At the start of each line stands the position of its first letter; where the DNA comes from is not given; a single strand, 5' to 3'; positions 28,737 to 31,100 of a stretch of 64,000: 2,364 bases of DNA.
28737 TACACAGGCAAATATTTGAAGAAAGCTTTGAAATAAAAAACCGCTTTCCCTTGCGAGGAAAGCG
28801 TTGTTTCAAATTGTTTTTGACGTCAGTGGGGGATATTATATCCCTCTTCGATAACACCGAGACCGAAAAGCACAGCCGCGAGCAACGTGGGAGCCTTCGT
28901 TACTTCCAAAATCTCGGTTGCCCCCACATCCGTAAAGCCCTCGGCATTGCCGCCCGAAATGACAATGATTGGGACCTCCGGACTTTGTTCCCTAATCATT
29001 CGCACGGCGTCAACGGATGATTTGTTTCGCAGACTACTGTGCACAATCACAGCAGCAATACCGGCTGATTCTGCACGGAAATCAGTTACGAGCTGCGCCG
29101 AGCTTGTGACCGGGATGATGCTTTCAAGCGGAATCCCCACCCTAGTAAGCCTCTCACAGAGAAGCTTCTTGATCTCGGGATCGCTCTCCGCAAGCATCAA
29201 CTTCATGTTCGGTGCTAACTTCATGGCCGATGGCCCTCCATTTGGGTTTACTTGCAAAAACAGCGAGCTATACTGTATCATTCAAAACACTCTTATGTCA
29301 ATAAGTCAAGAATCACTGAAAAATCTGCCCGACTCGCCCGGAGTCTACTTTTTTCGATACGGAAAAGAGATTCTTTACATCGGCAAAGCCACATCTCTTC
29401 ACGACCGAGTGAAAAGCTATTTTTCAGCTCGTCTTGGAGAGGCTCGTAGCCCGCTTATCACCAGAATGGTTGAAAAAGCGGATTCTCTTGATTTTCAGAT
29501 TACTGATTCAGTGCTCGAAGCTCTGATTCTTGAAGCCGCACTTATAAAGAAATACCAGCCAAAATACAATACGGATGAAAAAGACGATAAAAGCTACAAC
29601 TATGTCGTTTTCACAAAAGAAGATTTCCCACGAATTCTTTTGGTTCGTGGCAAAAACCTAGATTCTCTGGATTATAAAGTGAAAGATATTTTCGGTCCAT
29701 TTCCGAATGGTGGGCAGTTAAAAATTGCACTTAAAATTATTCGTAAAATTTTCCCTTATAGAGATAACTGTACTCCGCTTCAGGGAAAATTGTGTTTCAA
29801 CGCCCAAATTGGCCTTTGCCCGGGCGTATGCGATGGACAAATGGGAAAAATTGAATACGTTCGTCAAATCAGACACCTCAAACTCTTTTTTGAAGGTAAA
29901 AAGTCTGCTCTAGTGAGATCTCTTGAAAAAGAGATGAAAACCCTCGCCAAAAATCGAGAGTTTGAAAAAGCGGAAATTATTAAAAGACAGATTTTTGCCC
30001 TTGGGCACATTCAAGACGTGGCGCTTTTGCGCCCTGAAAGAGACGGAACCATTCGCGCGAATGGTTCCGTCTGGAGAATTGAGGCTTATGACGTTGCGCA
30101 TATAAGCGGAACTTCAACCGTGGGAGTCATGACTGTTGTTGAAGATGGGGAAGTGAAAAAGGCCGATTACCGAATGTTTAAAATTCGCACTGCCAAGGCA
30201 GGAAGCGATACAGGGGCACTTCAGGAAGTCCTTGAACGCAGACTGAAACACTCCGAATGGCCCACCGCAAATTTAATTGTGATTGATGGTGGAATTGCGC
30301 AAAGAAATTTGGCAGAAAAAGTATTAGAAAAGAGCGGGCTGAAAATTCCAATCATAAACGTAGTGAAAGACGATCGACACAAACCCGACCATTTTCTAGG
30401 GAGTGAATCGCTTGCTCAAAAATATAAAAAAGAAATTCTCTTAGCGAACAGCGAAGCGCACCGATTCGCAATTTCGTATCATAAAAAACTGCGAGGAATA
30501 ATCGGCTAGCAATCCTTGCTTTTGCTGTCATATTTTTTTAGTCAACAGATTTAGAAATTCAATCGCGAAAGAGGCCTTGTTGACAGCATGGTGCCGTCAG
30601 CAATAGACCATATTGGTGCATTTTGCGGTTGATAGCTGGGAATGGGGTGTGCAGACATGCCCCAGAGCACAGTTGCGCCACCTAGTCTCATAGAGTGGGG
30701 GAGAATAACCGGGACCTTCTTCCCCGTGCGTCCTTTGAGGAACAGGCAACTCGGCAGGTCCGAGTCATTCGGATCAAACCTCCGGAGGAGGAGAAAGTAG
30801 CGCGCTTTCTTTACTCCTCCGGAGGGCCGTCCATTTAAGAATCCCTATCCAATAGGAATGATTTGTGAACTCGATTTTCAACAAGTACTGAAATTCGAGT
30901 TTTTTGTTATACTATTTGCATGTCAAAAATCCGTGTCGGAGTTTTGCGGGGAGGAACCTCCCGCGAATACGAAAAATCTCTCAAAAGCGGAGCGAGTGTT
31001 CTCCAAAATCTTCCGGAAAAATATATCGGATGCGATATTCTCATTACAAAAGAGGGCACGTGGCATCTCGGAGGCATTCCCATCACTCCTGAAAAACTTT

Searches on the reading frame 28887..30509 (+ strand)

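Call 105: search_protein_families(library=pfam, proteins=[window:28887-30509:+])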
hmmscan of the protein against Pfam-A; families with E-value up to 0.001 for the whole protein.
window:28887-30509:+ (540 aa): 3 families
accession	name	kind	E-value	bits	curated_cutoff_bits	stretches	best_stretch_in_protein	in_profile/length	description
PF08459.17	UvrC_RNaseH_dom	-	7.7e-33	114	22.3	1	394-529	9-159/159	UvrC RNAse H endonuclease domain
PF01541.30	GIY-YIG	-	1.3e-05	25.9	22.6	1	152-228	3-78/78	GIY-YIG catalytic domain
PF02151.25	UVR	-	2.6e-05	24.3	21.5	1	342-372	3-33/36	UvrB/uvrC motif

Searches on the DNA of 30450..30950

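Call 91: search_rna_families(source=window, start=30450, end=30950, threshold=evalue, max_evalue=10, show_alignments=2)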
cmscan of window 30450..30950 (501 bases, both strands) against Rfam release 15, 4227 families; matches with E-value up to 10: 3.
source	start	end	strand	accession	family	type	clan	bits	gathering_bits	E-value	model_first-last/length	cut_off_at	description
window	30829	30929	-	RF03162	TD-2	Gene; sRNA;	CL00124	17.6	48.7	5.6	1-98/98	no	TD-2 RNA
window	30777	30826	-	RF00994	mir-1255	Gene; miRNA;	-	16.7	63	1.4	1-67/67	no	mir-1255 microRNA precursor family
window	30775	30798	+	RF03147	RAGATH-10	Gene; sRNA;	-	16.5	41.2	1.9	1-82/82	no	RAGATH-10 RNA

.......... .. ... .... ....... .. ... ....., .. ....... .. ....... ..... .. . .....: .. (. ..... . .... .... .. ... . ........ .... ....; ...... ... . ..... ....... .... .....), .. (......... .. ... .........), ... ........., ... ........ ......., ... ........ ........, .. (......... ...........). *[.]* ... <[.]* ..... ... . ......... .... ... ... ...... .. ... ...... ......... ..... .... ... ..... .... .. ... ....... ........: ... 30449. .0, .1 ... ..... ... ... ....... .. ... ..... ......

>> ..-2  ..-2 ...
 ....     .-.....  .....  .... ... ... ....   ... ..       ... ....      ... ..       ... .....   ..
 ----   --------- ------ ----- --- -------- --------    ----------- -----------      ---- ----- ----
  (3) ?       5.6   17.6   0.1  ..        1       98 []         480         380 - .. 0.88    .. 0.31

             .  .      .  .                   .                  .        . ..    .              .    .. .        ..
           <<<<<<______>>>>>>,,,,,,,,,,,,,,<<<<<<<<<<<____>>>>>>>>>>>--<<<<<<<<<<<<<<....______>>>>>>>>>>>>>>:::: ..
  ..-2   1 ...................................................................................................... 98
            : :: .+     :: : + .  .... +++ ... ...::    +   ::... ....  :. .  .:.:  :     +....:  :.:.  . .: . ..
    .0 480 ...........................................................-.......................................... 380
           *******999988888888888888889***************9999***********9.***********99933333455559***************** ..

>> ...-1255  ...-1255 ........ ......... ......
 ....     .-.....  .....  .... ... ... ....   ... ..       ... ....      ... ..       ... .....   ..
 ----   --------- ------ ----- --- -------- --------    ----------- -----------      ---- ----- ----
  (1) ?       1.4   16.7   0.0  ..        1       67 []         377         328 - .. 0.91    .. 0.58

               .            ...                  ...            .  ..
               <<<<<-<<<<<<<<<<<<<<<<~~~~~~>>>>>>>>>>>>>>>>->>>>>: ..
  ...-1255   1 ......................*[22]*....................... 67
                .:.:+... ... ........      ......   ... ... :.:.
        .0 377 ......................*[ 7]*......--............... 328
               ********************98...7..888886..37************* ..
